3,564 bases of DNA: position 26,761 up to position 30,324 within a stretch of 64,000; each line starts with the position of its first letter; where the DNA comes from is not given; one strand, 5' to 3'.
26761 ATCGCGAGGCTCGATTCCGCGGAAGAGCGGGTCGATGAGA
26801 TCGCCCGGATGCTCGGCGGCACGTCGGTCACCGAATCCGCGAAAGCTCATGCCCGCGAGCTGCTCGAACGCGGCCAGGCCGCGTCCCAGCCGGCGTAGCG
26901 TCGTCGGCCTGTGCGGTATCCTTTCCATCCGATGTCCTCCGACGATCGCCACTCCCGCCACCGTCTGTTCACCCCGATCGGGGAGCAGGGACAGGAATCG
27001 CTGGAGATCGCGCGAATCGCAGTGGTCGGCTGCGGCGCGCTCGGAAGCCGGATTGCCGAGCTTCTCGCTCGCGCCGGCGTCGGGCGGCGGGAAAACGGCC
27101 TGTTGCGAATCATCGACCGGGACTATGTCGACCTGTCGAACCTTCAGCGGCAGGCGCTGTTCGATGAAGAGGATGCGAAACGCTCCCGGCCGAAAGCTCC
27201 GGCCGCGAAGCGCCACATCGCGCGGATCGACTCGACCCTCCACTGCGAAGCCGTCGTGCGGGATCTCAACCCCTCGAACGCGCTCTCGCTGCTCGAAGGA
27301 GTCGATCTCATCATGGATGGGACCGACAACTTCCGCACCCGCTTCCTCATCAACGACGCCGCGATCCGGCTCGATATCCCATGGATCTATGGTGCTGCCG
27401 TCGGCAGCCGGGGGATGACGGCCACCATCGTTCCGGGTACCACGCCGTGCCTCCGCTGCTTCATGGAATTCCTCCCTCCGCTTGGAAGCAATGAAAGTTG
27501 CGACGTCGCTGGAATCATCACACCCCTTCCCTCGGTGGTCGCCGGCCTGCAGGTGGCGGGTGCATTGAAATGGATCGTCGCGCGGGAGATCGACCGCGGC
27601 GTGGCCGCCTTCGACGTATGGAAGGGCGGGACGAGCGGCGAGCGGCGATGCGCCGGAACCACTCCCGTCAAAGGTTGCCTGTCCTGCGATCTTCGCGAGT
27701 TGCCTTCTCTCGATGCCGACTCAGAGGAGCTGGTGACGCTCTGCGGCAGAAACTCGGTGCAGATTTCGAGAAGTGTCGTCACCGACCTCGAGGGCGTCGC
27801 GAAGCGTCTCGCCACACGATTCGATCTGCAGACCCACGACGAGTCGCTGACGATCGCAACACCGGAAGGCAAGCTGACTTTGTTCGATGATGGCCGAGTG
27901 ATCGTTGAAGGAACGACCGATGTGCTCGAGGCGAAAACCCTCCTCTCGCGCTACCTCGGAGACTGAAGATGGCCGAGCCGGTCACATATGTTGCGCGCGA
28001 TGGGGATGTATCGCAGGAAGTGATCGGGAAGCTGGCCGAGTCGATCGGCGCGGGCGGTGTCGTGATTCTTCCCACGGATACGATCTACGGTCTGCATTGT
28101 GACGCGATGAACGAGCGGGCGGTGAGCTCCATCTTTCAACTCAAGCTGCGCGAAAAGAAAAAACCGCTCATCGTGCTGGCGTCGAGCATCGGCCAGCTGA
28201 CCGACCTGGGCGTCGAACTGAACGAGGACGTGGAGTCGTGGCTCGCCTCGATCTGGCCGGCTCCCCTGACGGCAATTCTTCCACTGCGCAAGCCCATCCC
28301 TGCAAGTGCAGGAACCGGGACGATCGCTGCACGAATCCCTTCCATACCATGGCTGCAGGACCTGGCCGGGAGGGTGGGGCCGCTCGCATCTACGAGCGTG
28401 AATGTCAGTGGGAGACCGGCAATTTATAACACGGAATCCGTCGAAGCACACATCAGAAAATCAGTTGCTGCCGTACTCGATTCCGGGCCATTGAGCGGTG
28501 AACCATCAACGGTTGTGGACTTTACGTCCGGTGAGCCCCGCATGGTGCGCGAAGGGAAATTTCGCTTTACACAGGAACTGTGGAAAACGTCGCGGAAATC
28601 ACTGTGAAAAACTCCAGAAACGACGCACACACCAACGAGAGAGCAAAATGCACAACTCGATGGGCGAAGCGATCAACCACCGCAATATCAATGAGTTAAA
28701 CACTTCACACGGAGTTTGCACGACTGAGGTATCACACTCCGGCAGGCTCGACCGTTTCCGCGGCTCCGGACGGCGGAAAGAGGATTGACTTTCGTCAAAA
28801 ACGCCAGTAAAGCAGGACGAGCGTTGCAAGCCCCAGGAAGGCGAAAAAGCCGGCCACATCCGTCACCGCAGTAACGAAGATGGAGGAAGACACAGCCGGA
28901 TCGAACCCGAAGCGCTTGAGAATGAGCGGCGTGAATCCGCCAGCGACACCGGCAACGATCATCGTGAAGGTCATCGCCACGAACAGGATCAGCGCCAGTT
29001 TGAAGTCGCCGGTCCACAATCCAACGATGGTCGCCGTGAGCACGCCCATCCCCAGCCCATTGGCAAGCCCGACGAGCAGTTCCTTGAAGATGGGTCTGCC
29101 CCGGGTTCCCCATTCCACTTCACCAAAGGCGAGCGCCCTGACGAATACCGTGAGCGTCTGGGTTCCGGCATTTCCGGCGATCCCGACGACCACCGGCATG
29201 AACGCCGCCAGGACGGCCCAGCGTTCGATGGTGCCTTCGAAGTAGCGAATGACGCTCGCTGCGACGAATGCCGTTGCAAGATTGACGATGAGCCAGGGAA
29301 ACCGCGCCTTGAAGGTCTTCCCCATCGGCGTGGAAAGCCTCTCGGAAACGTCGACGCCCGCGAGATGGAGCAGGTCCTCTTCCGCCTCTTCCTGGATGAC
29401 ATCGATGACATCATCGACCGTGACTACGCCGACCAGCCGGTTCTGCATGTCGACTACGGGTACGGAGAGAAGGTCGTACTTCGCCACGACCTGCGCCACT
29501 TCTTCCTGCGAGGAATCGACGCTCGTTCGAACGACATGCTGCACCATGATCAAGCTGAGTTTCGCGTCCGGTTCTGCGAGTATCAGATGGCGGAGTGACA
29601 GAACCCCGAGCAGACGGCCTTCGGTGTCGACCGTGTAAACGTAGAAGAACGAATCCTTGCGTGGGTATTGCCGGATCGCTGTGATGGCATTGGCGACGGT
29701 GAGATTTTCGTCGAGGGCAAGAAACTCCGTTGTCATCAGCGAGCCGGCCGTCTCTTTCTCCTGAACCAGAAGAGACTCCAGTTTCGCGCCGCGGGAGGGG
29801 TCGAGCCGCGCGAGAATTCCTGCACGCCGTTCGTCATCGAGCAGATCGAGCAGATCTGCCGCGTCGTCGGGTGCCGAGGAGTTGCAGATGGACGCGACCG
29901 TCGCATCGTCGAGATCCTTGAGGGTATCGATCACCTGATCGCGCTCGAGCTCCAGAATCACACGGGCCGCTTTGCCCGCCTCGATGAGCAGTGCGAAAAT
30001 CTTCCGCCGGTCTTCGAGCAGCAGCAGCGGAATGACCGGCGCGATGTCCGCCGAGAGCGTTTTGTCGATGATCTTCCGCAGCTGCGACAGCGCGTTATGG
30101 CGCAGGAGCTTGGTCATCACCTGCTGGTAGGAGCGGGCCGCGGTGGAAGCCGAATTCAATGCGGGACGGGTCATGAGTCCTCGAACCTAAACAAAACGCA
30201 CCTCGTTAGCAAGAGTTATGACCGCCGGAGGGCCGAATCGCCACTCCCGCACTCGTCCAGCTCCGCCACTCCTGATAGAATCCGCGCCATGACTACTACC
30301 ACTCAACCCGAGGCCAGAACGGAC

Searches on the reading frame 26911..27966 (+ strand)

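Call 43: search_protein_families(library=pfam, proteins=[window:26911-27966:+], max_evalue=0.00001)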
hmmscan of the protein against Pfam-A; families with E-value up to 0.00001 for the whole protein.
window:26911-27966:+ (351 aa): 1 family
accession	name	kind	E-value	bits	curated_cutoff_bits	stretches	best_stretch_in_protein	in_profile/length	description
PF00899.27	ThiF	-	1e-63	215.1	28.1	1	14-239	1-222/238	ThiF family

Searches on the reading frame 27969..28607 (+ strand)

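Call 43: search_protein_families(library=pfam, proteins=[window:27969-28607:+], max_evalue=0.00001)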
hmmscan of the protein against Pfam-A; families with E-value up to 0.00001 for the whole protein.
window:27969-28607:+ (212 aa): 1 family
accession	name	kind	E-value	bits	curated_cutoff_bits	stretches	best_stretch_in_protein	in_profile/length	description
PF01300.24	Sua5_yciO_yrdC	-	1.7e-47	161.7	25.1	1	26-196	3-178/178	Telomere recombination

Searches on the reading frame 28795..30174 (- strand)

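Call 43: search_protein_families(library=pfam, proteins=[window:28795-30174:-], max_evalue=0.00001)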
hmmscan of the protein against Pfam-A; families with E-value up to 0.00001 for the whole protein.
window:28795-30174:- (459 aa): 3 families
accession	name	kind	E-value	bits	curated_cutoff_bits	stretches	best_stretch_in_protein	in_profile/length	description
PF01769.21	MgtE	-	2.1e-33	115.7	27.6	1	326-449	1-125/125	Divalent cation transporter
PF00571.33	CBS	-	1e-16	61.4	24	2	209-261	4-56/57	CBS domain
PF03448.22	MgtE_N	-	1.7e-12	48.2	25.9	1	42-136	4-97/102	MgtE intracellular N domain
